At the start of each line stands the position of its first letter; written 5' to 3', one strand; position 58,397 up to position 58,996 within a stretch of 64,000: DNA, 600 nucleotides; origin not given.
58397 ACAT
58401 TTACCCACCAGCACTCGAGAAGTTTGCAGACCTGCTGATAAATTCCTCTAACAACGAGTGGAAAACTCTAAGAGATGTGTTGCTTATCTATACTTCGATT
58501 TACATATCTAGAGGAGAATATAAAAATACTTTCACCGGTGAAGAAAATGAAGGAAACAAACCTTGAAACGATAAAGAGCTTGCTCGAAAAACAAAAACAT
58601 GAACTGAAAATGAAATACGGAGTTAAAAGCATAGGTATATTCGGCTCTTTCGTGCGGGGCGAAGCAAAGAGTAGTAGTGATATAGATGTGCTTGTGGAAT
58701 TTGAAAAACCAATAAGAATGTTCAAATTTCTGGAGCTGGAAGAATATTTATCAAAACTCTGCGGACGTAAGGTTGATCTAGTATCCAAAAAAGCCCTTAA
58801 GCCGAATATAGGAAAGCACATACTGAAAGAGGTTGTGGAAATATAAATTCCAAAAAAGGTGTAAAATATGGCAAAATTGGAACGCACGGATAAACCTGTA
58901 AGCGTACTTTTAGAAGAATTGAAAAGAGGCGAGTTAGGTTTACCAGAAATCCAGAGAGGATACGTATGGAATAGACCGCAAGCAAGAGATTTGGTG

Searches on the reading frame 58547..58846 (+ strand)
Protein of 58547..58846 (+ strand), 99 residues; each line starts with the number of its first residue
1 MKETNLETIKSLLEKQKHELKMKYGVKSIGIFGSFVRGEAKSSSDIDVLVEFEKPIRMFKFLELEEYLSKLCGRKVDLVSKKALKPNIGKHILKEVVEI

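Call 3: search_protein_families(library=pfam, proteins=[window:58547-58846:+], max_evalue=0.01)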
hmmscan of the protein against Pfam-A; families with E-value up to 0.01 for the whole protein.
window:58547-58846:+ (99 aa): 4 families
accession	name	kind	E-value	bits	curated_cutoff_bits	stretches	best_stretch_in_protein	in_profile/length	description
PF01909.29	NTP_transf_2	-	4.8e-16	59.4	21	1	13-96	1-90/93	Nucleotidyltransferase domain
PF18765.7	Polbeta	-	5e-14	52.7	26.9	1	15-95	2-83/93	Polymerase beta, Nucleotidyltransferase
PF22600.2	MTPAP-like_central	-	9.1e-05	23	27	1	3-71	16-83/139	Poly(A) RNA polymerase, mitochondrial-like, central palm domain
PF14792.12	DNA_pol_B_palm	-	0.0047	17.6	25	1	7-55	8-52/113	DNA polymerase beta palm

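Call 4: search_protein_families(library=ncbifam, proteins=[window:58547-58846:+], max_evalue=0.01)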
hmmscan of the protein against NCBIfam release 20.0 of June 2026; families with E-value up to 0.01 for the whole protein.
window:58547-58846:+ (99 aa): 5 families
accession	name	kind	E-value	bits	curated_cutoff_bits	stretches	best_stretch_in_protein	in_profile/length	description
NF047752.1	MntA_antitoxin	equivalog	5e-14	52.1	60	1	22-96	3-77/106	type VII toxin-antitoxin system MntA family adenylyltransferase antitoxin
NF010309.0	PRK13746.1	subfamily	0.0014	18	193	1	21-54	23-56/263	aminoglycoside adenylyltransferase family protein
NF012212.1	ANT_9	subfamily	0.0036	16.6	340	1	23-83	18-78/249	aminoglycoside nucleotidyltransferase ANT(9)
NF053581.1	ANT_3pp_Ic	exception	0.0048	16.4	545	1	7-58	7-60/265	aminoglycoside nucleotidyltransferase ANT(3'')-Ic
NF012135.0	ANT_3pp_9_crypt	exception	0.0062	16.1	560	1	26-72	28-74/262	cryptic aminoglycoside nucleotidyltransferase ANT(3'')/ANT(9)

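Call 6: search_protein_families(library=padloc, proteins=[window:58547-58846:+], max_evalue=0.01)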
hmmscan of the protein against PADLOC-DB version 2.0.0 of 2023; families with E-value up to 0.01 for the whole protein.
window:58547-58846:+ (99 aa): 8 families
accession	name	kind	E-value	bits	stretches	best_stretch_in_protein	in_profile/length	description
PDLC04906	PDC-S09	-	1.3e-31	106.9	1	5-97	3-96/98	-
PDLC04904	PDC-S09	-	3.6e-28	95.8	1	1-98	1-97/104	-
PDLC04902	PDC-S09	-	1.1e-24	84.6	1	14-97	9-93/97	-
PDLC04905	PDC-S09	-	2.7e-22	77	1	14-95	9-94/101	-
PDLC04903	PDC-S09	-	1.5e-10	39.4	1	6-81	4-82/108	-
PDLC04369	PDC-M05A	-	2.1e-05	22.3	1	7-51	93-128/201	-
PDLC04907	PDC-S09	-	2.5e-05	22.4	1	11-54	12-55/114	-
PDLC04368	PDC-M05A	-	0.00015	19.7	1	26-50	107-131/201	-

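Call 18: find_homologous_proteins(query=window:58547-58843:+)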
Query window:58547-58843:+ (99 aa): 1265 proteins with E <= 0.001 among 1269 candidates; the best 120 are listed.
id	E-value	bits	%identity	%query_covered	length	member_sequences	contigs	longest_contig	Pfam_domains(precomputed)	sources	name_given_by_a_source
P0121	2.0e-54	200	100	100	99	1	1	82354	PF18765.8,PF01909.30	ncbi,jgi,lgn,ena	-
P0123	1.5e-46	174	90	100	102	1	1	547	PF18765.8,PF22600.3,PF01909.30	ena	-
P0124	8.1e-44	166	85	99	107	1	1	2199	PF18765.8,PF22600.3,PF01909.30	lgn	-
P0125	9.5e-43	162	80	100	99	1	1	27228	PF18765.8,PF22600.3,PF01909.30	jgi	-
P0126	7.8e-38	147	77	96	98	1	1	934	PF18765.8,PF01909.30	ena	-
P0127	3.2e-37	145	76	96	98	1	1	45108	PF18765.8,PF01909.30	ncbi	-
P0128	5.7e-37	144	76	96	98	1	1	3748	PF18765.8,PF01909.30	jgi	-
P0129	1.1e-36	143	75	96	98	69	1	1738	PF18765.8,PF01909.30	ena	-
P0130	1.2e-36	143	75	96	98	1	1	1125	PF18765.8,PF01909.30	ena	-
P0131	1.4e-36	143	74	94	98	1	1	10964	PF18765.8,PF01909.30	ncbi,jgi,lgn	-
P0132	1.5e-36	142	76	96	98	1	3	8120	PF18765.8,PF01909.30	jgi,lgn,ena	-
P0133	2.1e-36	142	76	96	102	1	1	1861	PF18765.8,PF01909.30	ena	-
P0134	2.2e-36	142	74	96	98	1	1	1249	PF18765.8,PF01909.30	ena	-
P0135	2.8e-36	142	74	96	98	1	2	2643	PF18765.8,PF01909.30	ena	-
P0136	2.9e-36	142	74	98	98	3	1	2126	PF18765.8,PF22600.3,PF01909.30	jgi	jgi:predicted nucleotidyltransferase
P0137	2.9e-36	141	76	96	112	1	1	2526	PF18765.8,PF01909.30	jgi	-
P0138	3.1e-36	141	84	75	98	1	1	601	PF18765.8,PF22600.3,PF01909.30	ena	-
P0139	3.7e-36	141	71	98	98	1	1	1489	PF18765.8,PF01909.30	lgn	-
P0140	4.4e-36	141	74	96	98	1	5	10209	PF18765.8,PF01909.30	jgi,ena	-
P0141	5.3e-36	141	71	98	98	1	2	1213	PF18765.8,PF01909.30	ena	-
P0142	5.4e-36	141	74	96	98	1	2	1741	PF18765.8,PF01909.30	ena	-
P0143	5.7e-36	141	78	94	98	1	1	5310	PF18765.8,PF01909.30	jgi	-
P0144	6.1e-36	140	73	94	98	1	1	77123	PF18765.8,PF01909.30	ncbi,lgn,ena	-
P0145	6.8e-36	140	73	96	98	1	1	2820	PF18765.8,PF01909.30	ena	-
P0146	6.8e-36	140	74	96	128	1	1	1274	PF18765.8,PF01909.30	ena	-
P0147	7.2e-36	140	74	96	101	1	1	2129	PF18765.8,PF01909.30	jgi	-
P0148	7.4e-36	140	75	96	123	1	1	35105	PF18765.8,PF01909.30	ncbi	-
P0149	7.5e-36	140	74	96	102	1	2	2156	PF18765.8,PF01909.30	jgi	-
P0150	9.0e-36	140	72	96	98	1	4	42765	PF18765.8,PF01909.30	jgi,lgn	jgi:hypothetical protein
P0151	9.3e-36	140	73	98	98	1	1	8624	PF18765.8,PF22600.3,PF01909.30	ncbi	-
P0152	1.0e-35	140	74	98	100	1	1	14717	PF18765.8,PF01909.30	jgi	-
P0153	1.4e-35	139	74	96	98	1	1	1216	PF18765.8,PF01909.30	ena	-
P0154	1.4e-35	139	73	96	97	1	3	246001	PF18765.8,PF01909.30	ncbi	-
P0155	1.4e-35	139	69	98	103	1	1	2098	PF18765.8,PF01909.30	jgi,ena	-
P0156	1.5e-35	139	74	95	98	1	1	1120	PF18765.8,PF01909.30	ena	-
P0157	1.8e-35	139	70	98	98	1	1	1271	PF18765.8,PF01909.30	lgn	-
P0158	1.9e-35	139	75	94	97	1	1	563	PF18765.8,PF01909.30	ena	-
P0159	2.1e-35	139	74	96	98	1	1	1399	PF18765.8,PF01909.30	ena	-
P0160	2.2e-35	139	74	94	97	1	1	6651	PF18765.8,PF01909.30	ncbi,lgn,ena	-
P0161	2.7e-35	138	72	98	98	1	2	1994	PF18765.8,PF01909.30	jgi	-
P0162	2.9e-35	138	72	98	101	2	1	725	PF18765.8,PF22600.3,PF01909.30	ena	-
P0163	3.1e-35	138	72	96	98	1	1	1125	PF18765.8,PF01909.30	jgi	-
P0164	3.2e-35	138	69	97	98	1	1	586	PF18765.8,PF01909.30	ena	-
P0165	3.3e-35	138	71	100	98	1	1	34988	PF18765.8,PF01909.30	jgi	jgi:predicted nucleotidyltransferase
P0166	3.4e-35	138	71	99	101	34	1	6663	PF18765.8,PF01909.30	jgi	-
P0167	3.4e-35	138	73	96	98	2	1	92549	PF18765.8,PF01909.30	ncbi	-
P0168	3.9e-35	138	73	95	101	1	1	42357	PF18765.8,PF01909.30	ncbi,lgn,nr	ncbi:MAG: nucleotidyltransferase family protein [Archaeoglobus sp.]|nr:nucleotidyltransferase family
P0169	4.7e-35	138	76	87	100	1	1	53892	PF18765.8,PF01909.30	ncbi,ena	-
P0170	4.8e-35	138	70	98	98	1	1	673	PF18765.8,PF22600.3,PF01909.30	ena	-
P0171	4.8e-35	138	73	96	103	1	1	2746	PF18765.8,PF01909.30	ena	-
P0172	4.8e-35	138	71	100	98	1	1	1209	PF18765.8,PF01909.30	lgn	-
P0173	5.2e-35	138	71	96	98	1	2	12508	PF18765.8,PF01909.30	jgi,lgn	jgi:predicted nucleotidyltransferase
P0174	5.6e-35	137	67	97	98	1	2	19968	PF18765.8,PF01909.30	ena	-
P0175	6.0e-35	137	80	82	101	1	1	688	PF18765.8,PF01909.30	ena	-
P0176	8.2e-35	137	79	79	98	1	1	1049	PF18765.8,PF01909.30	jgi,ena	-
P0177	9.7e-35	137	74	96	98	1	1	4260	PF18765.8,PF01909.30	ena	-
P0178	1.1e-34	136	70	95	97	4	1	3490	PF18765.8,PF01909.30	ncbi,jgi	-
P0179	1.1e-34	136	79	79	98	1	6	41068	PF18765.8,PF01909.30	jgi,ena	-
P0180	1.3e-34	136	72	96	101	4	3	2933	PF18765.8,PF01909.30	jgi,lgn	-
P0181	1.3e-34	136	69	98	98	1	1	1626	PF18765.8,PF01909.30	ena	-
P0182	1.5e-34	136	69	98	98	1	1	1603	PF18765.8,PF01909.30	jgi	-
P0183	2.1e-34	136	78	79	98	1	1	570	PF18765.8,PF01909.30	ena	-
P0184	2.1e-34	136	72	96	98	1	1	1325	PF18765.8,PF01909.30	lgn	-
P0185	2.4e-34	135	72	95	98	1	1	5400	PF18765.8,PF01909.30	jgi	-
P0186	2.5e-34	135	73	94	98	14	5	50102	PF18765.8,PF01909.30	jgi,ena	-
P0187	3.0e-34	135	71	93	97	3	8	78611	PF18765.8,PF01909.30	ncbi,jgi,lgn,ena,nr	ncbi:MAG: nucleotidyltransferase family protein [Candidatus Freyarchaeota archaeon]|nr:nucleotidyltr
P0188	3.2e-34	135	72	96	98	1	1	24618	PF18765.8,PF01909.30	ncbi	-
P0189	3.2e-34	135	80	80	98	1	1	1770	PF18765.8,PF01909.30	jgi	-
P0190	3.9e-34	135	72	96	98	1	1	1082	PF18765.8,PF01909.30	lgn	-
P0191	4.1e-34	135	69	96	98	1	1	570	PF18765.8,PF01909.30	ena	-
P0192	4.5e-34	134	73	93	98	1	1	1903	PF18765.8,PF01909.30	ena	-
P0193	5.7e-34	134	71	96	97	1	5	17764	PF18765.8,PF01909.30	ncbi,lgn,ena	-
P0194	5.8e-34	134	69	96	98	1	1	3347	PF18765.8,PF01909.30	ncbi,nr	ncbi:nucleotidyltransferase family protein [bacterium]|nr:nucleotidyltransferase family protein [bac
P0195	6.2e-34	134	69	96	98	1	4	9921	PF18765.8,PF01909.30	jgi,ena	-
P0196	6.4e-34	134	71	100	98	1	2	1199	PF18765.8,PF01909.30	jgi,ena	-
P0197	7.1e-34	134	74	94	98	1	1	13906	PF18765.8,PF01909.30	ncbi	-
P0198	7.8e-34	134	70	97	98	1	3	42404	PF18765.8,PF01909.30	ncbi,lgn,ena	-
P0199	7.8e-34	134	69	96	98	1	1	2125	PF18765.8,PF01909.30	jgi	-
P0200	8.0e-34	134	74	93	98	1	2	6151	PF18765.8,PF01909.30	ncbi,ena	-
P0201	8.4e-34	134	67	98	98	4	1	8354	PF18765.8,PF01909.30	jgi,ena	-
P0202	8.8e-34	134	66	97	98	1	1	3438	PF18765.8,PF01909.30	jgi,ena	-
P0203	9.2e-34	134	71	96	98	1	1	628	PF18765.8,PF01909.30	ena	-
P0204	1.2e-33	133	69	98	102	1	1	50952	PF18765.8,PF01909.30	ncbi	ncbi:MAG: nucleotidyltransferase family protein [Candidatus Methanospirareceae archaeon]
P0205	1.2e-33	133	69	96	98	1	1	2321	PF18765.8,PF01909.30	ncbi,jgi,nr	ncbi:MAG: nucleotidyltransferase [Spirochaetes bacterium]|nr:MAG: nucleotidyltransferase [Spirochaet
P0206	1.4e-33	133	71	94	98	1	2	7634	PF18765.8,PF01909.30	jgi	-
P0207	1.7e-33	133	74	77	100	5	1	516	PF18765.8,PF01909.30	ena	-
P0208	3.1e-33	132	65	98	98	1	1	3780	PF18765.8,PF01909.30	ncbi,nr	ncbi:MAG: nucleotidyltransferase family protein [Methanothrix sp.]|nr:nucleotidyltransferase family 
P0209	3.5e-33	132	72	96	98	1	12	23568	PF18765.8,PF01909.30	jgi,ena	-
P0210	3.7e-33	132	78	77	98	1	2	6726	PF18765.8,PF22600.3,PF01909.30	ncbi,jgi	ncbi:MAG: nucleotidyltransferase family protein [Promethearchaeota archaeon]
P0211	3.8e-33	132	77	84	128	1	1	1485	PF18765.8,PF01909.30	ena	-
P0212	4.1e-33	131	72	94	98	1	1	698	PF18765.8,PF01909.30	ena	-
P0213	4.6e-33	131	70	100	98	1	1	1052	PF18765.8,PF01909.30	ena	-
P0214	5.0e-33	131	71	94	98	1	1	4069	PF18765.8,PF01909.30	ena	-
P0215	5.0e-33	131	72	94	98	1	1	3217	PF18765.8,PF01909.30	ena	-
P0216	5.6e-33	131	70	95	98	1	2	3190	PF18765.8,PF01909.30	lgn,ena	-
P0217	5.7e-33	131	71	96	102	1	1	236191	PF18765.8,PF01909.30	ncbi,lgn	-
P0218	5.7e-33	131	67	97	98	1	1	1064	PF18765.8,PF22600.3,PF01909.30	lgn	-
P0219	6.1e-33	131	66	100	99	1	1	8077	PF18765.8,PF01909.30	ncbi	-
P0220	6.1e-33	131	72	96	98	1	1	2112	PF18765.8,PF01909.30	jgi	-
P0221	6.1e-33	131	69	96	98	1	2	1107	PF18765.8,PF01909.30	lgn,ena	-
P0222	6.4e-33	131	69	96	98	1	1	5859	PF18765.8,PF01909.30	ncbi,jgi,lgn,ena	-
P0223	6.5e-33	131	72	94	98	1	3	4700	PF18765.8,PF01909.30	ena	-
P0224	7.2e-33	131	68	96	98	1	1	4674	PF18765.8,PF01909.30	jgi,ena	-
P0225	9.4e-33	130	72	96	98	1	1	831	PF18765.8,PF01909.30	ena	-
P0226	1.0e-32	130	70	94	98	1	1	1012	PF18765.8,PF01909.30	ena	-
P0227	1.1e-32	130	68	95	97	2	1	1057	PF18765.8,PF01909.30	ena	-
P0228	1.3e-32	130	67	97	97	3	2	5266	PF18765.8,PF01909.30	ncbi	-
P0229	1.5e-32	130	67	98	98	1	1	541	PF18765.8,PF01909.30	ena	-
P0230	1.6e-32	130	69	95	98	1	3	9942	PF18765.8,PF01909.30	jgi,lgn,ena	-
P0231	1.6e-32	130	68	96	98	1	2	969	PF18765.8,PF01909.30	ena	-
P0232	1.7e-32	129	68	96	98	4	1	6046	PF18765.8,PF01909.30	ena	-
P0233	2.4e-32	129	68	96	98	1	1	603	PF18765.8,PF01909.30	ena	-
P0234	2.7e-32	129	68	96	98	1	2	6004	PF18765.8,PF01909.30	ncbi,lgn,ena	-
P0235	2.7e-32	129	64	100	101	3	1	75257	PF18765.8,PF01909.30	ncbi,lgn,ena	-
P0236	2.8e-32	129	68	94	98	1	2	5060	PF18765.8,PF01909.30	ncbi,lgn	ncbi:MAG: nucleotidyltransferase family protein [Candidatus Methanofastidiosia archaeon]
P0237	2.8e-32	129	68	96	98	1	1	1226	PF18765.8,PF01909.30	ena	-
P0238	3.0e-32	129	66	97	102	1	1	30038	PF18765.8,PF01909.30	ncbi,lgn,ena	-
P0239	3.2e-32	129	66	96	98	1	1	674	PF18765.8,PF01909.30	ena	-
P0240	3.3e-32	129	70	98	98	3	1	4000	PF18765.8,PF01909.30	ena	-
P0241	3.8e-32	128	68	94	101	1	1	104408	PF18765.8,PF01909.30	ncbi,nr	ncbi:MAG: nucleotidyltransferase family protein [Candidatus Korarchaeota archaeon]|nr:nucleotidyltra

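Call 19: find_encoding_contigs(protein=P0125, flank=6000, max_places=2)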
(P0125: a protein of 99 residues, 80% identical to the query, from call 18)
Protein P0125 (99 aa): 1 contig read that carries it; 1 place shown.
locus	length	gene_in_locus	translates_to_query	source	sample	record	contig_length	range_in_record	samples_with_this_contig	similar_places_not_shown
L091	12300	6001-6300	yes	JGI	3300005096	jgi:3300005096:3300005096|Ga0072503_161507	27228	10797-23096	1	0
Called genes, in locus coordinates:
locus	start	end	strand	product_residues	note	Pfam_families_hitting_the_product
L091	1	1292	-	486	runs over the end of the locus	PF00587:tRNA-synt_2b, PF03129:HGTP_anticodon, PF09180:ProRS-C_1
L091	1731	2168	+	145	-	PF03575:Peptidase_S51, PF01174:SNO (weak), PF07685:GATase_3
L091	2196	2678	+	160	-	-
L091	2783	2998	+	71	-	-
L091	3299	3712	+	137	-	-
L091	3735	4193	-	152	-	-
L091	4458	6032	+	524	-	-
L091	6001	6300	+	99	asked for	PF22600:MTPAP-like_central (weak), PF01909:NTP_transf_2, PF18765:Polbeta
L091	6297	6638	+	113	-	PF01934:HepT-like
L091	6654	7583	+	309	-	PF01905:DevR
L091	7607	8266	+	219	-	PF09704:Cas_Cas5d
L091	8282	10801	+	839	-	PF18019:Cas3_HD (weak), PF00270:DEAD, PF04851:ResIII (weak), PF22590:Cas3-like_C_2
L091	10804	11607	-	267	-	-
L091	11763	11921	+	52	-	-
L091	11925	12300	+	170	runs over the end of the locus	PF01930:Cas_Cas4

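Call 20: find_encoding_contigs(protein=P0124, flank=3000, max_places=2)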
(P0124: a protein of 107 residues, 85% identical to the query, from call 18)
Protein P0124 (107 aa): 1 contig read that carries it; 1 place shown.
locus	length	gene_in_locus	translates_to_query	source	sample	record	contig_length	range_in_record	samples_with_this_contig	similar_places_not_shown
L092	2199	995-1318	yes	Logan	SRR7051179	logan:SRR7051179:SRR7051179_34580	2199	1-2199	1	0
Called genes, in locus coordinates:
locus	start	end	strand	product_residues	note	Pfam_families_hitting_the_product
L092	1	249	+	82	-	?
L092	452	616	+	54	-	-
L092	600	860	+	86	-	PF01934:HepT-like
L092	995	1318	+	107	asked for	PF22600:MTPAP-like_central (weak), PF18765:Polbeta, PF01909:NTP_transf_2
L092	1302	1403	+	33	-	-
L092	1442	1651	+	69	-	PF01954:AF2212-like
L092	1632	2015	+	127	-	PF01850:PIN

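Call 21: find_encoding_contigs(protein=P0127, flank=6000, max_places=2)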
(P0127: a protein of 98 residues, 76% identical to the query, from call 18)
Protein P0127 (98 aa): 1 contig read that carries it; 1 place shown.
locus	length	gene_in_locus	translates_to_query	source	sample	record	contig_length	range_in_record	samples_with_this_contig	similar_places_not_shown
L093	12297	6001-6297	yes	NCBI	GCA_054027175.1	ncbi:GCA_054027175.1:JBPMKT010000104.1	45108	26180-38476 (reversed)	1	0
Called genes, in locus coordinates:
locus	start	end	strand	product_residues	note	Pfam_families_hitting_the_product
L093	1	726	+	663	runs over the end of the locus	-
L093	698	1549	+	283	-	PF01145:Band_7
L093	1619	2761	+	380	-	PF01950:FBPase_3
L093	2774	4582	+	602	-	PF02874:ATP-synt_ab_N, PF16886:ATP-synt_ab_Xtn, PF00006:ATP-synt_ab, PF22919:ATP-synt_VA_C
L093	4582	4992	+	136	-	PF03840:SecG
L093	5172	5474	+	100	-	PF18765:Polbeta, PF01909:NTP_transf_2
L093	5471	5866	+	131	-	PF01934:HepT-like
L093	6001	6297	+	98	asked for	PF18765:Polbeta, PF01909:NTP_transf_2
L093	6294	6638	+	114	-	PF01934:HepT-like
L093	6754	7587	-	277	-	PF00528:BPD_transp_1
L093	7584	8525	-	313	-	PF00528:BPD_transp_1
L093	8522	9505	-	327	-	PF12849:PBP_like_2, PF01547:SBP_bac_1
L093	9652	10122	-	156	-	PF02830:V4R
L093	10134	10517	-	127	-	PF03259:Robl_LC7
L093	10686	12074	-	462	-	PF08486:SpoIID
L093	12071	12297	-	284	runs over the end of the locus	PF03631:Virul_fac_BrkB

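Call 39: search_solved_structures(query=window:58547-58843:+, max_evalue=0.01, show_alignments=1)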
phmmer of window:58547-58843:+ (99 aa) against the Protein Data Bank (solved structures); distinct sequences matched with E-value up to 0.01: 2.
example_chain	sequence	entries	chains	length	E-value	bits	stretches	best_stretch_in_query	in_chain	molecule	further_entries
1wot_A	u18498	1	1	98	2.2e-12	50.7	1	5-97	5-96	PUTATIVE MINIMAL NUCLEOTIDYLTRANSFERASE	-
9xbd_E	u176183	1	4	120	0.0063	20.5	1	9-63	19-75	Nucleotidyltransferase domain-containing protein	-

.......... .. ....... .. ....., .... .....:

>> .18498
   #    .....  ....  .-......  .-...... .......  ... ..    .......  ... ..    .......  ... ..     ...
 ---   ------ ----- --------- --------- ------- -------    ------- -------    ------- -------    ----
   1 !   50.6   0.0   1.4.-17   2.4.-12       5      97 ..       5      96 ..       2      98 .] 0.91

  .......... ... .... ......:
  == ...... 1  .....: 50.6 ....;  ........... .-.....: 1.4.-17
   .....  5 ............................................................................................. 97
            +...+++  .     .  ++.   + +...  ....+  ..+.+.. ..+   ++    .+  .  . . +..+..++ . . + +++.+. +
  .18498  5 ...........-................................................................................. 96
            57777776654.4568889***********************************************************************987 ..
